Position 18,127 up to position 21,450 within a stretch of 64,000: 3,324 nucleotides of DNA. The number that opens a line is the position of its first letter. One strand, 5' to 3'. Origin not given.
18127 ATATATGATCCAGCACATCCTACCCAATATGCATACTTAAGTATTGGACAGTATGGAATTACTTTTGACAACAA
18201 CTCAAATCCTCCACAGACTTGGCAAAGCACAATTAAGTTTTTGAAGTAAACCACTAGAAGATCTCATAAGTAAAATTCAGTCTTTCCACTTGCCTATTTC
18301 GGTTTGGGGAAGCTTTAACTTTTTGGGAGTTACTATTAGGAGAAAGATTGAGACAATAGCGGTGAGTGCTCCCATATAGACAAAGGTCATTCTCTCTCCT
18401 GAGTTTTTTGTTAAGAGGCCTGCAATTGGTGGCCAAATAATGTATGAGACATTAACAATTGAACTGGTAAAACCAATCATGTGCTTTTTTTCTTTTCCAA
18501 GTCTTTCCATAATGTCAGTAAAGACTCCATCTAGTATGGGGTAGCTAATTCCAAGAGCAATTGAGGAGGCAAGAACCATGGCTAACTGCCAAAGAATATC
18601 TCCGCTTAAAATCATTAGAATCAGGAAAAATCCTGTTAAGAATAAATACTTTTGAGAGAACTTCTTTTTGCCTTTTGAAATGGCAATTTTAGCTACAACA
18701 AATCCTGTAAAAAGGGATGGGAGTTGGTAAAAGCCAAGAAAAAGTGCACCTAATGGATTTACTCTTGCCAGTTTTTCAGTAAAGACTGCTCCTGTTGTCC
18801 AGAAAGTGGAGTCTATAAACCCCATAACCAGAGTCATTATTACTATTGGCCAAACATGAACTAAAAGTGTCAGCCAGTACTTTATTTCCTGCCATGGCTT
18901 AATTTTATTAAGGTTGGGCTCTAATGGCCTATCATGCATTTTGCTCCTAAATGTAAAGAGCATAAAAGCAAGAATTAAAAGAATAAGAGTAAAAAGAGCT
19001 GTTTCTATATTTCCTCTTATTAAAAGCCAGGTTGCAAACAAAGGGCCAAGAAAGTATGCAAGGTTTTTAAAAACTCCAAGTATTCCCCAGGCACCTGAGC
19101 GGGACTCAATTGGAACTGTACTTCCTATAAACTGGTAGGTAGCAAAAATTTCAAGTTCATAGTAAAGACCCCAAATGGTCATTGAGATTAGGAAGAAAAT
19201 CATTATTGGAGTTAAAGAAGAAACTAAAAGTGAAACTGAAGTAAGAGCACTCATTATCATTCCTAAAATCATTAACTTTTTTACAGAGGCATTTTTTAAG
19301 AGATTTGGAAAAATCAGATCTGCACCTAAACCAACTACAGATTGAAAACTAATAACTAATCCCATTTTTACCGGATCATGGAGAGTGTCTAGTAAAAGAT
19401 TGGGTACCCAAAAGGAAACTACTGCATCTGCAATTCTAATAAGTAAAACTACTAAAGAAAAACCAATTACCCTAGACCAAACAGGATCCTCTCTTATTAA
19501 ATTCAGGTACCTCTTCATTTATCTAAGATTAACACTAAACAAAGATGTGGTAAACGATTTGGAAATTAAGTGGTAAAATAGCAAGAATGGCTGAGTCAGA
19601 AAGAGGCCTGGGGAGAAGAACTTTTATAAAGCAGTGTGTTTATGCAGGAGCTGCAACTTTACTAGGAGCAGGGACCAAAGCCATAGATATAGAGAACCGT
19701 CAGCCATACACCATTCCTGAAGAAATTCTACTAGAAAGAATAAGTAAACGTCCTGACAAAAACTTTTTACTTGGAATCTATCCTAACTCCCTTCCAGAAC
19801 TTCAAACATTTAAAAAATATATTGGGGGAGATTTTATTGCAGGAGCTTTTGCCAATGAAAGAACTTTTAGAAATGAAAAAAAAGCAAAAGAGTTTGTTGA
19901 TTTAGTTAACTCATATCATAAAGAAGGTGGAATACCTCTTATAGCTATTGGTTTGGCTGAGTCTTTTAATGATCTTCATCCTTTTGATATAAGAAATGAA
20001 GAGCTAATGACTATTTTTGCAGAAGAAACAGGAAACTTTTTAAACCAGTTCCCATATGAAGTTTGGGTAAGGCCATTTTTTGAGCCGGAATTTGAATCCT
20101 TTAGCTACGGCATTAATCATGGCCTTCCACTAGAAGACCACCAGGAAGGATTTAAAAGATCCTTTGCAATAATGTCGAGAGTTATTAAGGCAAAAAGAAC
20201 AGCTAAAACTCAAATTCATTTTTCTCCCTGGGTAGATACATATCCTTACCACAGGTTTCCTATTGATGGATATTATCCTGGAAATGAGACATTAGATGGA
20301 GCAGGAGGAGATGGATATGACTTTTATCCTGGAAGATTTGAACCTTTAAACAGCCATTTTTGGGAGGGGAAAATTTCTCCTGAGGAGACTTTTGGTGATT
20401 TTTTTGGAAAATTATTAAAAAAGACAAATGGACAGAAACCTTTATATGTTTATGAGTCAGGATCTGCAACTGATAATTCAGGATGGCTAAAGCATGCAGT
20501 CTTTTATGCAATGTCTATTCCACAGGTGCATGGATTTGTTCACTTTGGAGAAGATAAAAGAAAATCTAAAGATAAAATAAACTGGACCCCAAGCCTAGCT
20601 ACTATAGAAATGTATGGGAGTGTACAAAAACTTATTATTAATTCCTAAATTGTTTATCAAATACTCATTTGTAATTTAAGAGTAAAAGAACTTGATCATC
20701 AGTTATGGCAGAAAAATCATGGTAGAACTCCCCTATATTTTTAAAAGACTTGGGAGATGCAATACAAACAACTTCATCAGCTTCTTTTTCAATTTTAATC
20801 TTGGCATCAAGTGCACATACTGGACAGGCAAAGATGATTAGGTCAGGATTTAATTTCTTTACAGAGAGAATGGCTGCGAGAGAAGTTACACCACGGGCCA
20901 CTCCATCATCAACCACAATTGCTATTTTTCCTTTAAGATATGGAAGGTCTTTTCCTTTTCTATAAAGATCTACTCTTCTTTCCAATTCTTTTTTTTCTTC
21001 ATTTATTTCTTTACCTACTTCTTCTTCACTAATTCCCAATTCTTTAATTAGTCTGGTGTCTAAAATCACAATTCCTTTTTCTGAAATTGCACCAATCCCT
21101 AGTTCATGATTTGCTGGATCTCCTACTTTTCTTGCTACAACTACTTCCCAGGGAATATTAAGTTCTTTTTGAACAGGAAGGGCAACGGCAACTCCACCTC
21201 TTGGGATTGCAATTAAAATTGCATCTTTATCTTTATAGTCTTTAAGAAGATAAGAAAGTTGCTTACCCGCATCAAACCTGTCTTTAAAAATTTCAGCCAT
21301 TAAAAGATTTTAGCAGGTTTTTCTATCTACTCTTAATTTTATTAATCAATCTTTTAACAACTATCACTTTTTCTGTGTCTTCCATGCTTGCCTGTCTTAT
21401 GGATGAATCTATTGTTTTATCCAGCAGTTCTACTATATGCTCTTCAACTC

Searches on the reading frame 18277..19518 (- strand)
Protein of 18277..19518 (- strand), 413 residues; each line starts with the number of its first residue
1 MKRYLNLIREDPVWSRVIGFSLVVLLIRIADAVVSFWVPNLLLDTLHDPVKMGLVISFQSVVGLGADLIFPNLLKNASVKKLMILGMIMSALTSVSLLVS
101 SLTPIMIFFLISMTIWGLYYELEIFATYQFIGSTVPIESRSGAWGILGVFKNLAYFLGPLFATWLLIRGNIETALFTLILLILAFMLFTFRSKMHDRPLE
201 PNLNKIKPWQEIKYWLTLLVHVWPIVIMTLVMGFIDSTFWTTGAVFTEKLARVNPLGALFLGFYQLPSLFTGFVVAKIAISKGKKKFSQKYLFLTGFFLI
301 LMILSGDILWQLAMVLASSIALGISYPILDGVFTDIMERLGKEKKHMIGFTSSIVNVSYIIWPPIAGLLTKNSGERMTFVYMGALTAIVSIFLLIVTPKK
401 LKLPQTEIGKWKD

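Call 69: search_protein_families(library=pfam, proteins=[window:18277-19518:-], max_evalue=0.0001)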
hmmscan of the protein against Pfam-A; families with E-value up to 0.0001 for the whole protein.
window:18277-19518:- (413 aa): 2 families
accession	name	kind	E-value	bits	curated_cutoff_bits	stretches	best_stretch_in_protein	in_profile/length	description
PF07690.21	MFS_1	-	4.1e-27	95.4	33.4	2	21-340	2-328/347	Major Facilitator Superfamily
PF03092.22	BT1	-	7.5e-05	22.1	22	0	311-407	89-185/432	BT1 family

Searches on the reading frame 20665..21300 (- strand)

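Call 69: search_protein_families(library=pfam, proteins=[window:20665-21300:-], max_evalue=0.0001)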
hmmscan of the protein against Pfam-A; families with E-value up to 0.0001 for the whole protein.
window:20665-21300:- (211 aa): 1 family
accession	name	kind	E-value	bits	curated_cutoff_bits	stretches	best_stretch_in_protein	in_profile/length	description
PF00156.33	Pribosyltran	-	1.4e-14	54.2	26.3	1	18-196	22-157/158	Phosphoribosyl transferase domain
